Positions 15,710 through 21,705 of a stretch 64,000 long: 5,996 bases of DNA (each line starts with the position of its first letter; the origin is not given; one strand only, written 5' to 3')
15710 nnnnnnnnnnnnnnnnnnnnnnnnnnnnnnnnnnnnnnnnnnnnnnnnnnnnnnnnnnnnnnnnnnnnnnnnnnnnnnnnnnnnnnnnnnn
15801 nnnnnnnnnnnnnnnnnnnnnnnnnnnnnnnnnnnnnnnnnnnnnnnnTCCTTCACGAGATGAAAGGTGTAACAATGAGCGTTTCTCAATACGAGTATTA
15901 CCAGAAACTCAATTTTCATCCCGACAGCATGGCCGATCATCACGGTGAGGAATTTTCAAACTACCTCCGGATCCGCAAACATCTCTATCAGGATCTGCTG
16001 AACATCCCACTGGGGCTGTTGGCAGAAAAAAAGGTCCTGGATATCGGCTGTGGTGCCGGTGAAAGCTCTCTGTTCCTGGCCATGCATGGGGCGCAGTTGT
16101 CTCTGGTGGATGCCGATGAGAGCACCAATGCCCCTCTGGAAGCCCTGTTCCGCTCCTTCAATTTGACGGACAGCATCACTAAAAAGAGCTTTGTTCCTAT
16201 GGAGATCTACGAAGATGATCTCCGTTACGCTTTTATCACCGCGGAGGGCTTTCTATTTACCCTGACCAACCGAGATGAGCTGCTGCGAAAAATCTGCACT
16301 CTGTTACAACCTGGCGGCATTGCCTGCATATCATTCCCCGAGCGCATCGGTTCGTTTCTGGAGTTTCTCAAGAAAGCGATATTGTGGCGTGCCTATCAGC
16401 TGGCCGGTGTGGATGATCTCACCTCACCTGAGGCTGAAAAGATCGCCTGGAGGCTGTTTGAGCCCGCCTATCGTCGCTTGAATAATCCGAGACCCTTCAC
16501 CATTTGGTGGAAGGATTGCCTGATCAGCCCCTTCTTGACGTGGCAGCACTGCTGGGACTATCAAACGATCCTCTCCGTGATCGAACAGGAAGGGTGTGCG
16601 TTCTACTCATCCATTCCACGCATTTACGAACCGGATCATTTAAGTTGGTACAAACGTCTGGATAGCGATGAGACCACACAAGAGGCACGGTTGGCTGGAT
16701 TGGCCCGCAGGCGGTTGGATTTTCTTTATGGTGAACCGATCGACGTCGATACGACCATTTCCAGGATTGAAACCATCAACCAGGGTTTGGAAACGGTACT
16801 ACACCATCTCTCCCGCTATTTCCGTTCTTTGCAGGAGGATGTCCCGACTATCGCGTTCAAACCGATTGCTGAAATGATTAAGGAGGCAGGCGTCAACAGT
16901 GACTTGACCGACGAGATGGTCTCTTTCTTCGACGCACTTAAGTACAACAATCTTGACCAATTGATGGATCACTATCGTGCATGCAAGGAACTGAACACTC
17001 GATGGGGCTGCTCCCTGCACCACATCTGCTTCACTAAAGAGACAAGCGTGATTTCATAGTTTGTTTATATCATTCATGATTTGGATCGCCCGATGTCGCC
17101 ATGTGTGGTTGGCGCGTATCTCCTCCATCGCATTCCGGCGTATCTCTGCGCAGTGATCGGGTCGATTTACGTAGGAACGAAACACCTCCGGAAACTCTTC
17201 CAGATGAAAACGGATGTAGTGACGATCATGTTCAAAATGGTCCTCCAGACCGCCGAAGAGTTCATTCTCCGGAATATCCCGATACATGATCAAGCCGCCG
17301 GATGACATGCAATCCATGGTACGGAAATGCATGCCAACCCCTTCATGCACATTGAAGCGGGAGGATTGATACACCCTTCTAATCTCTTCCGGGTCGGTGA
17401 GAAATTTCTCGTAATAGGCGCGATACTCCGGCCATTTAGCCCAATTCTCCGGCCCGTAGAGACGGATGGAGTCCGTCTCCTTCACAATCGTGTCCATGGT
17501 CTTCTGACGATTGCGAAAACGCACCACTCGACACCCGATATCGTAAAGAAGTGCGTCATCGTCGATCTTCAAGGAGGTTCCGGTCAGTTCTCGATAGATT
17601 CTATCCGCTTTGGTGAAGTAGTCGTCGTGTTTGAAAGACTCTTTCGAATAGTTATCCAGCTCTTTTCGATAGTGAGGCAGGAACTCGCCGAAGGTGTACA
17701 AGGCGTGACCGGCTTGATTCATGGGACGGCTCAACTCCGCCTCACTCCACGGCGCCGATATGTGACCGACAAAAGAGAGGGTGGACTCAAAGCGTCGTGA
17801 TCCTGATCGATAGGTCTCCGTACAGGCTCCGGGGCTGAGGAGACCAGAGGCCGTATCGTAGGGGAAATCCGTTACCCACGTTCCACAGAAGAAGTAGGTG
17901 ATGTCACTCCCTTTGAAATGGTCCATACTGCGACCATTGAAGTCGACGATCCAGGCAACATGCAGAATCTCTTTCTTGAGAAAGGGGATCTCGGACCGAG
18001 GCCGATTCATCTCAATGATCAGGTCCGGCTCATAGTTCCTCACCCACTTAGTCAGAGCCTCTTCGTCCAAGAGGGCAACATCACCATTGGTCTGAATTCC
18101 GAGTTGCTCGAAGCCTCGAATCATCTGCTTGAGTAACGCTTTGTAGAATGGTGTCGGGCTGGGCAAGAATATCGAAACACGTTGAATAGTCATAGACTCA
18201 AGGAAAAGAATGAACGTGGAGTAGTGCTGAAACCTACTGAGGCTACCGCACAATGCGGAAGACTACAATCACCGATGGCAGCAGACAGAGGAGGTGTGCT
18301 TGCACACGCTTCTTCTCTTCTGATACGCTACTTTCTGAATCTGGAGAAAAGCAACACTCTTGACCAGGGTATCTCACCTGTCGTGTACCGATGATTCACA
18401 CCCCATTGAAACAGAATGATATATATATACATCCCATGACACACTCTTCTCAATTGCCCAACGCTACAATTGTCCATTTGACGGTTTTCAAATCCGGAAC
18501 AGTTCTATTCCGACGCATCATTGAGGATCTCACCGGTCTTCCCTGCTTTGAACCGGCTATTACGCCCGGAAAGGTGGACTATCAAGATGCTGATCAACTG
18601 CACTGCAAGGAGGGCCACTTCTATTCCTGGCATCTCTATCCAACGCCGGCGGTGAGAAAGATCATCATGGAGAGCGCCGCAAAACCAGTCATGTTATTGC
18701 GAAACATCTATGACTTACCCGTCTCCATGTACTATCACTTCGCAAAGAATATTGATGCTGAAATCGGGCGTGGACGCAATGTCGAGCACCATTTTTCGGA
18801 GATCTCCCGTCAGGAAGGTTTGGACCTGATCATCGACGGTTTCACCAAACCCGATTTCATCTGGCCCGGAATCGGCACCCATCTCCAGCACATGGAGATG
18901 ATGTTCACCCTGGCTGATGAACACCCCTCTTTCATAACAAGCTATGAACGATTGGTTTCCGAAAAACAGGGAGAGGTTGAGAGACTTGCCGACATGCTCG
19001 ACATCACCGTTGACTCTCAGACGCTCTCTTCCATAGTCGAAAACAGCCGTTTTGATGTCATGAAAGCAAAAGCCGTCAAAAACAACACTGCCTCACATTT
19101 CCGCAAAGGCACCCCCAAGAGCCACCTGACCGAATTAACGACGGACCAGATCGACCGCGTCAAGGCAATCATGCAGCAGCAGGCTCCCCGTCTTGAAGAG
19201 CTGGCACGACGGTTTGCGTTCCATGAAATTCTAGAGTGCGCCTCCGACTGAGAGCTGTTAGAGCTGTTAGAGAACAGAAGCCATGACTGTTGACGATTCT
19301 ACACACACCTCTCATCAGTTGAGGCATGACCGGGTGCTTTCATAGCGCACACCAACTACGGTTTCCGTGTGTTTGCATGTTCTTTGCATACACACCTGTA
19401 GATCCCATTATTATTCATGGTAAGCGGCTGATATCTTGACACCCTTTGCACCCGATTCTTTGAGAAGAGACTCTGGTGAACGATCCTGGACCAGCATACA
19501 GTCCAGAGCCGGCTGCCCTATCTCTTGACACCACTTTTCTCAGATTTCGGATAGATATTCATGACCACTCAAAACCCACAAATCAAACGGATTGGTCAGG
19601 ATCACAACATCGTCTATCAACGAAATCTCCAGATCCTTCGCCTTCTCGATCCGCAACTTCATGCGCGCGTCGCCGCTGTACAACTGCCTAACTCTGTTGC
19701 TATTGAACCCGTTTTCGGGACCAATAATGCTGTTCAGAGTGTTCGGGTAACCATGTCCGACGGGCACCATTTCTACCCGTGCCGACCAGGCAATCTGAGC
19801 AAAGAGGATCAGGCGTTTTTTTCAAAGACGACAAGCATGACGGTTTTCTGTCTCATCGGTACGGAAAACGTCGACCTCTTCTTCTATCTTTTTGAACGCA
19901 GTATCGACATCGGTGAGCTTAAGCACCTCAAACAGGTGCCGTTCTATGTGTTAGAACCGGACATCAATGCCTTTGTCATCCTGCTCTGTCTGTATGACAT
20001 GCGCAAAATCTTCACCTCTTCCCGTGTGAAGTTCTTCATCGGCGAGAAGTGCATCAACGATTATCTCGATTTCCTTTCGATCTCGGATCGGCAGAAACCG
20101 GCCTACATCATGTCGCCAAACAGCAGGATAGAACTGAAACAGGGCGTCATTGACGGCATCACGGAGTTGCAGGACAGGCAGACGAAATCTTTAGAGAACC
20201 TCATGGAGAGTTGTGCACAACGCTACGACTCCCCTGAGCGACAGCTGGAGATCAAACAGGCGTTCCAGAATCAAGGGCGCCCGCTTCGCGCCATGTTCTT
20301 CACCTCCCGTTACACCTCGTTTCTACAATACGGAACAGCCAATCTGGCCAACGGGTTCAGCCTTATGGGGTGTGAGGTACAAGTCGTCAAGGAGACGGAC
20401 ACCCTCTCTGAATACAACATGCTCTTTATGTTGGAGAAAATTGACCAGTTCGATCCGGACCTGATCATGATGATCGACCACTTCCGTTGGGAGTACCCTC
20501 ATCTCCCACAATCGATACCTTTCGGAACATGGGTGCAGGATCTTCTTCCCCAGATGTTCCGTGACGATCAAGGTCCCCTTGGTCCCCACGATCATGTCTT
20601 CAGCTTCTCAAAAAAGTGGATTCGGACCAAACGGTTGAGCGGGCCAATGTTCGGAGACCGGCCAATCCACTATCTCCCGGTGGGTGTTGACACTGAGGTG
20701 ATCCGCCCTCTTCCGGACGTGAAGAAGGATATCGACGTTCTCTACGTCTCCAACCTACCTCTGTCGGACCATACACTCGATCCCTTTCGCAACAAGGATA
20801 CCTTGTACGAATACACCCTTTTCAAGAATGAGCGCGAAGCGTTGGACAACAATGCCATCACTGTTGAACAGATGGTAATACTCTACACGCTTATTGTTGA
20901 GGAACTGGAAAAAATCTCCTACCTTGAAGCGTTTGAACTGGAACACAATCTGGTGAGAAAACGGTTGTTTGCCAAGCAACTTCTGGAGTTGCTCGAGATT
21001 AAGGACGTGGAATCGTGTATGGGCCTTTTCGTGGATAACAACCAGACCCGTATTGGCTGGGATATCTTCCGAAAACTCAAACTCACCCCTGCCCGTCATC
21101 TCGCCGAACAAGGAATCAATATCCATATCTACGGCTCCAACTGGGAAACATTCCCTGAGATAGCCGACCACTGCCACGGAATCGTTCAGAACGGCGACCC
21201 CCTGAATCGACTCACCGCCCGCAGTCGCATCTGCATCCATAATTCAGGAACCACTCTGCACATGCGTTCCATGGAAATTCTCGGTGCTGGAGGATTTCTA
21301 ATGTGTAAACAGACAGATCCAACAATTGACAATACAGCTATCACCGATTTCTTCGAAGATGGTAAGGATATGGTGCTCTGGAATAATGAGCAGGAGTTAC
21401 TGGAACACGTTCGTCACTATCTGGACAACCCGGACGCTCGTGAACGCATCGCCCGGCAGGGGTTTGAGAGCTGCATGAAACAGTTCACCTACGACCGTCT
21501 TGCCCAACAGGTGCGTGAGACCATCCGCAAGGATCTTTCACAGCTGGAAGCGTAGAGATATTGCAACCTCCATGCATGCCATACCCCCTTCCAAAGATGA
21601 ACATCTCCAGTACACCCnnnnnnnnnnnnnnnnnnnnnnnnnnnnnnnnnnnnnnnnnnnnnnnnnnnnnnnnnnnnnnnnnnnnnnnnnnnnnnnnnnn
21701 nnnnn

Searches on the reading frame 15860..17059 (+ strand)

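Call 10: search_protein_families(library=pfam, proteins=[window:15860-17059:+], max_evalue=0.00001)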
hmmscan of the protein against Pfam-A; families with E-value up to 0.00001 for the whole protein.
window:15860-17059:+ (399 aa): 3 families
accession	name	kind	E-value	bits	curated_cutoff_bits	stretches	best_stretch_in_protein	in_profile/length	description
PF13489.12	Methyltransf_23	-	1.5e-11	44.8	27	1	35-162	1-121/164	Methyltransferase domain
PF13649.12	Methyltransf_25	-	4.3e-07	31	27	1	59-153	1-97/97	Methyltransferase domain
PF03848.20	TehB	-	2.6e-06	27.4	20.4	1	55-137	30-110/193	Tellurite resistance protein TehB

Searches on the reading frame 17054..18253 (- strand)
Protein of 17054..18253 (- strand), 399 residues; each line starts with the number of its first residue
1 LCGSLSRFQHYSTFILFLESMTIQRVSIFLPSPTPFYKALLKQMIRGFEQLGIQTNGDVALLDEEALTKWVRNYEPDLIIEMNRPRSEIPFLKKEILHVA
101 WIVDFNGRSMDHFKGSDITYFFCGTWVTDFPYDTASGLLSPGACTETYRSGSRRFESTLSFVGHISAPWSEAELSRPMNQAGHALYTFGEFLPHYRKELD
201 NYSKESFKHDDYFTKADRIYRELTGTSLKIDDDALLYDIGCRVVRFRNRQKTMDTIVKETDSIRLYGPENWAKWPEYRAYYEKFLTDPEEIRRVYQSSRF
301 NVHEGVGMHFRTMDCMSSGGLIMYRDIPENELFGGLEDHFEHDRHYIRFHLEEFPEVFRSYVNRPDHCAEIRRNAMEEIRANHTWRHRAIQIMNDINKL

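Call 10: search_protein_families(library=pfam, proteins=[window:17054-18253:-], max_evalue=0.00001)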
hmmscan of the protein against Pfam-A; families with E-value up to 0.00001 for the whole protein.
window:17054-18253:- (399 aa): 1 family
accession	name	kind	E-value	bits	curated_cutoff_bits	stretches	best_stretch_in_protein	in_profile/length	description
PF13524.12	Glyco_trans_1_2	-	1.5e-16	61.1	25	1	253-393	6-143/144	Glycosyl transferase-like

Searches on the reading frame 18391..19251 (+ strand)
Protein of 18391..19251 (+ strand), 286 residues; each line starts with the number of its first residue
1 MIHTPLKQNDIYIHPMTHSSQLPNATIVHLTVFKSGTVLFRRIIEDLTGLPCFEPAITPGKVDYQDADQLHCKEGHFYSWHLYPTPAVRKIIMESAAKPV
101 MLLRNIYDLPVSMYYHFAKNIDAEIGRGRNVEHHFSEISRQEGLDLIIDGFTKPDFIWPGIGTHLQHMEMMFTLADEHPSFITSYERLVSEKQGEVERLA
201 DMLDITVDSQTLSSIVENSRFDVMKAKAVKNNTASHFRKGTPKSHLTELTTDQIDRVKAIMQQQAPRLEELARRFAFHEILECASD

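Call 10: search_protein_families(library=pfam, proteins=[window:18391-19251:+], max_evalue=0.00001)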
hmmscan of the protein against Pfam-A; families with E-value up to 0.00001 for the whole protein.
window:18391-19251:+ (286 aa): 1 family
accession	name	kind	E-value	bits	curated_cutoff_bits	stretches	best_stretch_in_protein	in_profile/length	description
PF00685.33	Sulfotransfer_1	-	9.9e-23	81.3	22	1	78-265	73-251/255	Sulfotransferase domain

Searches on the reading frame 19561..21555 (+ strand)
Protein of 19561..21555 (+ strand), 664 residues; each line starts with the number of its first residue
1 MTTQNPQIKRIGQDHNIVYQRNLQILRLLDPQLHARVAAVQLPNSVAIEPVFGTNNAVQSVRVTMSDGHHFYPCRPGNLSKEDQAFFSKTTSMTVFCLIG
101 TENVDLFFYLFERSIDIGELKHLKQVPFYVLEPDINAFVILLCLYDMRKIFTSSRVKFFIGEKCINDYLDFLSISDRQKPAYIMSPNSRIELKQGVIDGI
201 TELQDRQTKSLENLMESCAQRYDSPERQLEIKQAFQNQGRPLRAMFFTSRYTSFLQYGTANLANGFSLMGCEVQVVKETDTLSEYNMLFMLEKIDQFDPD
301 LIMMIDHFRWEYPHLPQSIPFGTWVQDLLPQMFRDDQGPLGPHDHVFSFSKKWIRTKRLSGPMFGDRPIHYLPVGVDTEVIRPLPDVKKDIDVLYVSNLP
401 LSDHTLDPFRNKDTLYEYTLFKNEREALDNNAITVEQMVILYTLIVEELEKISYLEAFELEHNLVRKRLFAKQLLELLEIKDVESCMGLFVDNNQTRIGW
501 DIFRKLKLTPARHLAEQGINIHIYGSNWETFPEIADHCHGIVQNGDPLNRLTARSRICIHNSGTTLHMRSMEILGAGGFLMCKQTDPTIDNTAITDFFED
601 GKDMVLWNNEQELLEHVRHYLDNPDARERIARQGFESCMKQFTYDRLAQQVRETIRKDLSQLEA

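Call 10: search_protein_families(library=pfam, proteins=[window:19561-21555:+], max_evalue=0.00001)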
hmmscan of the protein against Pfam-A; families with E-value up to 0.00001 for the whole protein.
window:19561-21555:+ (664 aa): 1 family
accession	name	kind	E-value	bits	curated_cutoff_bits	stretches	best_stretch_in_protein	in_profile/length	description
PF13524.12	Glyco_trans_1_2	-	7e-22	78.4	25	1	511-651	9-142/144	Glycosyl transferase-like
